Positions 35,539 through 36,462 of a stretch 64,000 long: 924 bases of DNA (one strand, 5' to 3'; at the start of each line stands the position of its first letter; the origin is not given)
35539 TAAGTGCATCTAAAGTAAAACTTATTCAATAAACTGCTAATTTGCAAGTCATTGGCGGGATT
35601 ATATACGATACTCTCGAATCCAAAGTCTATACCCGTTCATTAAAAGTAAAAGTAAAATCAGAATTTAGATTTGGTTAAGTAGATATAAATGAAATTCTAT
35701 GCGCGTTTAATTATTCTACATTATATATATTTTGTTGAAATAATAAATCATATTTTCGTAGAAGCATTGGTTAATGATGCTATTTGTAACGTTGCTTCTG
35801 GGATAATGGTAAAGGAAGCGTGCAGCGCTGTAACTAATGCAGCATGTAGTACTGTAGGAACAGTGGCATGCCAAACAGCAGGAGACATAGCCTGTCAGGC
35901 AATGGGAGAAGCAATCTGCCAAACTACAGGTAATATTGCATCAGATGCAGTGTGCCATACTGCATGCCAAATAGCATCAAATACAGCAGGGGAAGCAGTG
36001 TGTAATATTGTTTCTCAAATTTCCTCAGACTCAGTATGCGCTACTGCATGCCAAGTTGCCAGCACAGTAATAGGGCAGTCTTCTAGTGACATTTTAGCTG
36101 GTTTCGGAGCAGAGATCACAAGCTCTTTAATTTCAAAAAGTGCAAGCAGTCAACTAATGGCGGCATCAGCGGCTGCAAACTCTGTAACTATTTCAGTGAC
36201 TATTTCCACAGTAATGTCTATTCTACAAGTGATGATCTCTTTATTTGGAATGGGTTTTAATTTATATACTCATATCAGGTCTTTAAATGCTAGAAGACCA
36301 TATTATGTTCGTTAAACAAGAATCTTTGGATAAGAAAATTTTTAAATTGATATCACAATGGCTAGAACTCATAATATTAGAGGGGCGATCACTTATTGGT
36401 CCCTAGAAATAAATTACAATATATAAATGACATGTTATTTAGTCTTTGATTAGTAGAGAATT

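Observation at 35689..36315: Cysteine octapeptide-repeat protein encoded by a 24-nt periodic repeat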

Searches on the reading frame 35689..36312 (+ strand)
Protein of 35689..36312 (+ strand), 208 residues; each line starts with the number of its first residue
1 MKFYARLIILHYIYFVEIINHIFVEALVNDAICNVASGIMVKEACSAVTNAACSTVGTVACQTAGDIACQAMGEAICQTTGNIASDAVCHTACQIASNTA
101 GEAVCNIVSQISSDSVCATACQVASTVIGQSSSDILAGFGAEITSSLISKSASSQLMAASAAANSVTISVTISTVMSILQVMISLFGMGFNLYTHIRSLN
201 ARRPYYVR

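Call 6: search_protein_families(library=pfam, proteins=[window:35689-36312:+], max_evalue=1)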
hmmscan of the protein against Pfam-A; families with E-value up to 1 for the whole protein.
window:35689-36312:+ (208 aa): 0 families

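Call 7: search_solved_structures(query=window:35689-36312:+, max_evalue=10)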
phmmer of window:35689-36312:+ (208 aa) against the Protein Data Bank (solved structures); distinct sequences matched with E-value up to 10: 2.
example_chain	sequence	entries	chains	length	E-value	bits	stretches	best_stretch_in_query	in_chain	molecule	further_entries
5i4m_A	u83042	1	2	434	0.27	14.3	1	84-142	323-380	Amidase, hydantoinase/carbamoylase family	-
8gye_A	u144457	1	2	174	7.8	9.6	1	32-140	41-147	Tumor necrosis factor receptor superfamily member 9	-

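Call 8: find_homologous_proteins(query=window:35689-36312:+, max_evalue=0.01)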
Query window:35689-36312:+: 160 candidates shared short words with the query, none scored E <= 0.01.

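Call 9: list_cluster_members(proteins=[window:35689-36312:+, window:34007-34954:+, window:36665-39046:+, window:29469-31391:+, window:31424-33916:-])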
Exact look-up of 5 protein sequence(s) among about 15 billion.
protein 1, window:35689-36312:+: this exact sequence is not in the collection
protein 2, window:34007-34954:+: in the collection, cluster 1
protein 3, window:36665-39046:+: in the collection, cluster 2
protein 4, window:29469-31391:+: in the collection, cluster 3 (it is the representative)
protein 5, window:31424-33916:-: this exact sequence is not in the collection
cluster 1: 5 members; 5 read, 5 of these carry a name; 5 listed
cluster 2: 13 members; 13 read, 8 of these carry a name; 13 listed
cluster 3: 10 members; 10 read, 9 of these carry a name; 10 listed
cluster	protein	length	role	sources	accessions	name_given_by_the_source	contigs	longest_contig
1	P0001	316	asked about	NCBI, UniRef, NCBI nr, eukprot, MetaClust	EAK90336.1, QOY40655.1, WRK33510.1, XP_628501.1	hypothetical protein [Cryptosporidium parvum Iowa II] | Uncharacterized protein n=2 Tax=Cryptosporidium parvum TaxID=5807 RepID=A0A7S7LEI8_CRYPV | QOY40655.1 hypothetical protein CPATCC_003537 [Cryptosporidium parvum]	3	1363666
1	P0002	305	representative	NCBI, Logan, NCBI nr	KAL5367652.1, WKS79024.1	putative secreted protein [Cryptosporidium parvum] | putative secreted protein [Cryptosporidium sp. 43IA8]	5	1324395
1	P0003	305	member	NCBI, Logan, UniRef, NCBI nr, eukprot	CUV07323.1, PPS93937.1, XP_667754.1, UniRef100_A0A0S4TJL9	unnamed protein product [Cryptosporidium hominis] | Uncharacterized protein n=1 Tax=Cryptosporidium hominis TaxID=237895 ... | hypothetical protein [Cryptosporidium hominis TU502]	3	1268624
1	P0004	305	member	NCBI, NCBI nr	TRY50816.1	Uncharacterized protein CTYZ_00000941 [Cryptosporidium tyzzeri]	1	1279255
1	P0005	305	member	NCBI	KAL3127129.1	putative secreted protein [Cryptosporidium hominis]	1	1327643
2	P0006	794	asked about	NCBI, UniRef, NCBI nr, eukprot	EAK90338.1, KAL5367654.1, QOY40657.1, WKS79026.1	secreted alpha beta hydrolyse, signal peptide, secreted patatin like esterase (ralstonia ... | QOY40657.1 hypothetical protein CPATCC_003539 [Cryptosporidium parvum]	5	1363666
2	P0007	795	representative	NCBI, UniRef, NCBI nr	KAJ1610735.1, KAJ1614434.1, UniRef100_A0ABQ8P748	secreted alpha beta hydrolyse [Cryptosporidium canis] | Secreted alpha beta hydrolyse n=1 Tax=Cryptosporidium canis TaxID=195482 ...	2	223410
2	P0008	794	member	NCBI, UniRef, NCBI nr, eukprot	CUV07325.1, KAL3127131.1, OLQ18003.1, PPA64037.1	unnamed protein product [Cryptosporidium hominis] | Patatin-like phospholipase n=1 Tax=Cryptosporidium hominis TaxID=237895 ... | COG1752: esterase of the alpha-beta hydrolase superfamily [Cryptosporidium hominis TU502]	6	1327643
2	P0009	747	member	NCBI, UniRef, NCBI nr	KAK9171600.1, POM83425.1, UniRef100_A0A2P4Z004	Patatin-like phospholipase family protein [Cryptosporidium meleagridis] | Patatin-like phospholipase family protein n=1 Tax=Cryptosporidium meleagridis TaxID=93969 ...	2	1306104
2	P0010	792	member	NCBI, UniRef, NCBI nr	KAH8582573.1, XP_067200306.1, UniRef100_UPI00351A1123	secreted alpha beta hydrolyse [Cryptosporidium sp. chipmunk genotype I] | secreted alpha beta hydrolyse n=1 Tax=Cryptosporidium sp. chipmunk genotype I ...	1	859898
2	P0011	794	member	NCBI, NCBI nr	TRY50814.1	Patatin-like phospholipase [Cryptosporidium tyzzeri]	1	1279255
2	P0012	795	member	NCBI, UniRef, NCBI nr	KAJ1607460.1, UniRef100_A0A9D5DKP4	secreted alpha beta hydrolyse [Cryptosporidium canis] | Secreted alpha beta hydrolyse n=1 Tax=Cryptosporidium canis TaxID=195482 ...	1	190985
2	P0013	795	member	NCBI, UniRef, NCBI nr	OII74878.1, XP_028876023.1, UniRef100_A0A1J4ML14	secreted alpha beta signal secreted patatin like esterase [Cryptosporidium ubiquitum] | Secreted alpha beta signal secreted patatin like esterase n=1 Tax=Cryptosporidium ...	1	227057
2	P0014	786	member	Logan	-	-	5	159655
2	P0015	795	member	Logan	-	-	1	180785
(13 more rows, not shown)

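Call 13: find_encoding_contigs(protein=P0013, flank=6000, max_places=3)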
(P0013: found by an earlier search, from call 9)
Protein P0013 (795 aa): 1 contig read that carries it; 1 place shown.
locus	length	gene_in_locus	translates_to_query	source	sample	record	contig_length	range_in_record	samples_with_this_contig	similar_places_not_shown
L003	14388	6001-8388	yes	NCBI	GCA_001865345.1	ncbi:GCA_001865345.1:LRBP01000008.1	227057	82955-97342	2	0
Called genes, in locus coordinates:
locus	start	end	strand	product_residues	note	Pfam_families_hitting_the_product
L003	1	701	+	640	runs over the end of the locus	PF02919:Topoisom_I_N, PF01028:Topoisom_I, PF14370:Topo_C_assoc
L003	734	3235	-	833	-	-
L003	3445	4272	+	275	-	-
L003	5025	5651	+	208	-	-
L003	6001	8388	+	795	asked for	PF01734:Patatin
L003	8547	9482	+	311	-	-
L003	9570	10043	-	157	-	-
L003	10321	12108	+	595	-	-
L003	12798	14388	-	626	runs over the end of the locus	PF00069:Pkinase, PF07714:PK_Tyr_Ser-Thr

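Call 14: find_encoding_contigs(protein=P0009, flank=6000, max_places=2)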
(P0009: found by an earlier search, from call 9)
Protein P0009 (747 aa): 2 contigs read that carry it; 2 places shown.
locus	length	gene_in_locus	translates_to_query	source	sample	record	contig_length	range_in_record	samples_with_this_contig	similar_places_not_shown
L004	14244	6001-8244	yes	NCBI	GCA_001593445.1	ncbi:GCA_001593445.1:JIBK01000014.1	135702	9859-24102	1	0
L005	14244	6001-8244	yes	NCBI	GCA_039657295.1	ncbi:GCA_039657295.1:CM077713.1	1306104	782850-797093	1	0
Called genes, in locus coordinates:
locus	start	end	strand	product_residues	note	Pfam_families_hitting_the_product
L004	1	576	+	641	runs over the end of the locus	PF02919:Topoisom_I_N, PF01028:Topoisom_I, PF14370:Topo_C_assoc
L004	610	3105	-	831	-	-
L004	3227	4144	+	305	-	-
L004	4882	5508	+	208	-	-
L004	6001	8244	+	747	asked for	PF01734:Patatin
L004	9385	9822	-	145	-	-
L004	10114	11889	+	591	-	-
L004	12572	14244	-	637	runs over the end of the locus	PF00069:Pkinase, PF07714:PK_Tyr_Ser-Thr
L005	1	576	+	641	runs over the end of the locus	PF02919:Topoisom_I_N, PF01028:Topoisom_I, PF14370:Topo_C_assoc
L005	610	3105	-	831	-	-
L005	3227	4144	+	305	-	-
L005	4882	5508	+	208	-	-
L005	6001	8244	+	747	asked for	PF01734:Patatin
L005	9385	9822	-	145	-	-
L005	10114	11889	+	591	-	-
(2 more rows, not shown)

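Call 15: find_encoding_contigs(protein=P0007, flank=6000, max_places=2)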
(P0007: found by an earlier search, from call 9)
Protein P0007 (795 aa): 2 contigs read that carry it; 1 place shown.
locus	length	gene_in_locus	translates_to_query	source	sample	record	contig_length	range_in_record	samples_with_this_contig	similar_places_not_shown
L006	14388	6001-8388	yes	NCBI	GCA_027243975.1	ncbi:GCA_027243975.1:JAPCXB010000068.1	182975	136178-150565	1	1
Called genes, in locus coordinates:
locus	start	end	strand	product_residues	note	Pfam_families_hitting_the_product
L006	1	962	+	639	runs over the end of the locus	PF02919:Topoisom_I_N, PF01028:Topoisom_I, PF14370:Topo_C_assoc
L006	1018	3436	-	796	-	-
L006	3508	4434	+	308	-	-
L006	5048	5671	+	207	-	-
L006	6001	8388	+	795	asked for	PF01734:Patatin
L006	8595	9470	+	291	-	-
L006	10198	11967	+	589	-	-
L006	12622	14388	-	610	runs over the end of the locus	PF07714:PK_Tyr_Ser-Thr, PF00069:Pkinase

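Call 16: find_encoding_contigs(protein=P0008, flank=6000, max_places=2)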
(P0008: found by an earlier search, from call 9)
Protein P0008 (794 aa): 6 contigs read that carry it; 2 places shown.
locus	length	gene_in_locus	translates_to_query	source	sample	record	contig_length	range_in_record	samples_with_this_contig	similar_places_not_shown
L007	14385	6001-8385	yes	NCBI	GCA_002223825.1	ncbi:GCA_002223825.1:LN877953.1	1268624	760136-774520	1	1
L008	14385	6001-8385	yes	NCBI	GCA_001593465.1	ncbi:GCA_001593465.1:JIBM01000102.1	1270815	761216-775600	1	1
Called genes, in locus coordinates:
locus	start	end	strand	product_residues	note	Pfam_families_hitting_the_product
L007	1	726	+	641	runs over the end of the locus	PF02919:Topoisom_I_N, PF01028:Topoisom_I, PF14370:Topo_C_assoc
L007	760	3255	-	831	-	-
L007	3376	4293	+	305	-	-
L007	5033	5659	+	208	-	-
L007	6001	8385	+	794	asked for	PF01734:Patatin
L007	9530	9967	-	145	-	-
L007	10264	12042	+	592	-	-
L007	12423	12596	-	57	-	-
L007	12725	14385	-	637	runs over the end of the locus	PF00069:Pkinase, PF07714:PK_Tyr_Ser-Thr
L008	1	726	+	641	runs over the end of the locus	PF02919:Topoisom_I_N, PF01028:Topoisom_I, PF14370:Topo_C_assoc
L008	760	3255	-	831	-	-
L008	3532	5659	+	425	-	-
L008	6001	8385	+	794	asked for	PF01734:Patatin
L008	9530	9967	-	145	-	-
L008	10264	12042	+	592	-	-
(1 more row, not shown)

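Call 17: find_encoding_contigs(protein=P0014, flank=6000, max_places=2)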
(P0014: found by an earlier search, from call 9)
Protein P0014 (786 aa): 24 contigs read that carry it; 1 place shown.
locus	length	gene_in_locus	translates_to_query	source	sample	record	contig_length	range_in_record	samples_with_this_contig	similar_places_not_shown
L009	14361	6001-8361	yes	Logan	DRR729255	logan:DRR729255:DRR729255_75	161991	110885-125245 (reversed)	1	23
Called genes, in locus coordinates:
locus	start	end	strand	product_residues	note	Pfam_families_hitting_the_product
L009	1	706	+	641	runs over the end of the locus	PF02919:Topoisom_I_N, PF01028:Topoisom_I, PF14370:Topo_C_assoc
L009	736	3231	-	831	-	-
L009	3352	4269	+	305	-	-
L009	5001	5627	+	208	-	-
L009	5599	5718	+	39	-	-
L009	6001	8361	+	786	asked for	PF01734:Patatin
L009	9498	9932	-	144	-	-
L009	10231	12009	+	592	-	PF04814:HNF-1_N (faint)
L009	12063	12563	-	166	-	-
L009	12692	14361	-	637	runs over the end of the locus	PF00069:Pkinase, PF07714:PK_Tyr_Ser-Thr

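Call 31: predict_structure(protein=window:35689-36312:+)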
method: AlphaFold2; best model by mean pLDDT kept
length: 208 residues; sequences in the alignment: 1
mean_pLDDT: 50.1   pTM: 0.29
mean pLDDT of the five models: 50.1, 48.8, 48.3, 48.0, 45.9
residues with pLDDT >= 90: 0; 70-90: 33; 50-70: 69; < 50: 106
segments of 3 or more residues with pLDDT < 50: 77-170
pLDDT, mean of each block of 10 residues (from residue 1): 72 71 58 52 53 52 55 50 37 39 42 45 38 29 28 30 33 59 78 77 56
secondary structure, 60 per line:
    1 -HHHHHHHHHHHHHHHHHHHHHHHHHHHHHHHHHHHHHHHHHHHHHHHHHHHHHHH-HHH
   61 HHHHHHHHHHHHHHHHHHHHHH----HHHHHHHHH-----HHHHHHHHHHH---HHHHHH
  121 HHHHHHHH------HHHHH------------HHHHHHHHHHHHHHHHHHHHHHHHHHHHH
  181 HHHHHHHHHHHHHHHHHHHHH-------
elements in order: H2-56 H58-82 H87-95 H101-111 H115-128 H135-139 H152-201

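Call 39: search_protein_representatives(protein=window:35689-36312:+)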
Query: 208 residues. Proteins with E-value up to 0.001 (for the whole library): 1; up to 1e-10: 1; up to 1e-30: 1. The best 1 are listed.
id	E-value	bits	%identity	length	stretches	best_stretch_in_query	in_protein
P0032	1.4e-103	360.5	96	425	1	21-208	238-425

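Call 54: search_solved_structures(query=A2, max_evalue=10, show_alignments=2)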
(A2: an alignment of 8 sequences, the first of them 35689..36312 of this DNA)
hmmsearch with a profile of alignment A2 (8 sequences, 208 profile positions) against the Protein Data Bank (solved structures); distinct sequences matched with E-value up to 10: 2.
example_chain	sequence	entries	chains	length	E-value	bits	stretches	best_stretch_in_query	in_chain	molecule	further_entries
5i4m_A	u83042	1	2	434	0.19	14.8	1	71-142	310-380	Amidase, hydantoinase/carbamoylase family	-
24mc_O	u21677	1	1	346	2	11.4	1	41-142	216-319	Isoform 2 of KH domain-containing protein 3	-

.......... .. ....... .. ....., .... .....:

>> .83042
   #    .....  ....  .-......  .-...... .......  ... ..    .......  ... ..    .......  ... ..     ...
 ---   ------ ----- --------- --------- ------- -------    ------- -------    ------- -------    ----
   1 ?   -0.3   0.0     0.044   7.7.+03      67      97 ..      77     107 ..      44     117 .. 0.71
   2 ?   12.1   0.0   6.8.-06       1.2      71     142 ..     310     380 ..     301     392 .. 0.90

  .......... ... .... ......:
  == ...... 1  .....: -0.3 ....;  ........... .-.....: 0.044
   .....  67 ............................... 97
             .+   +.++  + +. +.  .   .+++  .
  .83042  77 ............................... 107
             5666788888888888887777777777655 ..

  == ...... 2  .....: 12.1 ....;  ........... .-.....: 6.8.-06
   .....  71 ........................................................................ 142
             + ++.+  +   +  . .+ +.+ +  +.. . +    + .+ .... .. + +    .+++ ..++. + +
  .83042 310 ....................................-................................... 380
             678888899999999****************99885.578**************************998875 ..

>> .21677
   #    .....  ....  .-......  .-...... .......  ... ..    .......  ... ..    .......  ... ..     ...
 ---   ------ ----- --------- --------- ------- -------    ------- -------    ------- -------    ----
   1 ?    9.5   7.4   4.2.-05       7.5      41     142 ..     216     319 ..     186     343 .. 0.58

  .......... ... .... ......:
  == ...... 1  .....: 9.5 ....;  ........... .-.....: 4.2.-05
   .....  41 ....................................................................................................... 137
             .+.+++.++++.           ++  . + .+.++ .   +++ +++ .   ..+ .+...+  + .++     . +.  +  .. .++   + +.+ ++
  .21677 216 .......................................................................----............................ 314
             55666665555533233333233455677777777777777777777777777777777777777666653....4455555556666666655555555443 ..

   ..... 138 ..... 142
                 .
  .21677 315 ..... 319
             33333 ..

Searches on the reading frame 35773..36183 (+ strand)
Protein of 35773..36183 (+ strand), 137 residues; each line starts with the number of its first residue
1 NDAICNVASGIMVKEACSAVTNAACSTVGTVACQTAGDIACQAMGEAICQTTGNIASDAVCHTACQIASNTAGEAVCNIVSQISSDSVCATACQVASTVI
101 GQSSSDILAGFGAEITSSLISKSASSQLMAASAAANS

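Call 77: predict_structure(protein=window:35773-36183:+)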
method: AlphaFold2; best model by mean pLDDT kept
length: 137 residues; sequences in the alignment: 1
mean_pLDDT: 52.7   pTM: 0.42
mean pLDDT of the five models: 52.7, 47.6, 42.4, 41.6, 41.5
residues with pLDDT >= 90: 0; 70-90: 22; 50-70: 52; < 50: 63
segments of 3 or more residues with pLDDT < 50: 1-14, 92-110, 112-137
pLDDT, mean of each block of 10 residues (from residue 1): 37 49 61 67 69 69 73 60 53 45 37 43 37 31
secondary structure, 60 per line:
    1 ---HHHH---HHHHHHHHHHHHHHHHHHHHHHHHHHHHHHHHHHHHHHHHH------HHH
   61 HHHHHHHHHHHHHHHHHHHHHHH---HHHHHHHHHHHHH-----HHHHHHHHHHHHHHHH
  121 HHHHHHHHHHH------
elements in order: H4-7 H11-51 H58-83 H87-99 H105-131

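Call 79: fold_search(model_id=the predicted structure, library=pdb)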
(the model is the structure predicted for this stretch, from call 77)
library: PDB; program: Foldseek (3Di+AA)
matches with E <= 10: 5; with E <= 0.001: 0
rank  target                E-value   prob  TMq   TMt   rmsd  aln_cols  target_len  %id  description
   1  5sv1_J                5.6e+00  0.04  0.25  0.17  26.7       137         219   15  Structure of the ExbB/ExbD complex from E. coli at pH 4.5 (released 2016-09-28)
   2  3rv0_A                7.1e+00  0.05  0.27  0.17  16.8       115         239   12  Crystal structure of K. polysporus Dcr1 without the C-terminal dsRBD (released 2011-08-03)
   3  6h2f_F                7.1e+00  0.02  0.21  0.11  13.5       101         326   20  Structure of the pre-pore AhlB of the tripartite alpha-pore forming toxin, AHL, from Aeromonas hydrophila. (released 2019-07-10)
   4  1ohh_MODEL_1_G        7.5e+00  0.05  0.25  0.33  11.9       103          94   13  BOVINE MITOCHONDRIAL F1-ATPASE complexed with the inhibitor protein IF1 (released 2003-06-09)
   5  6tz5_AA               9.0e+00  0.05  0.27  0.23  25.7       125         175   13  CryoEM reconstruction of membrane-bound ESCRT-III filament composed of CHMP1B+IST1 (left-handed) (released 2020-04-08)
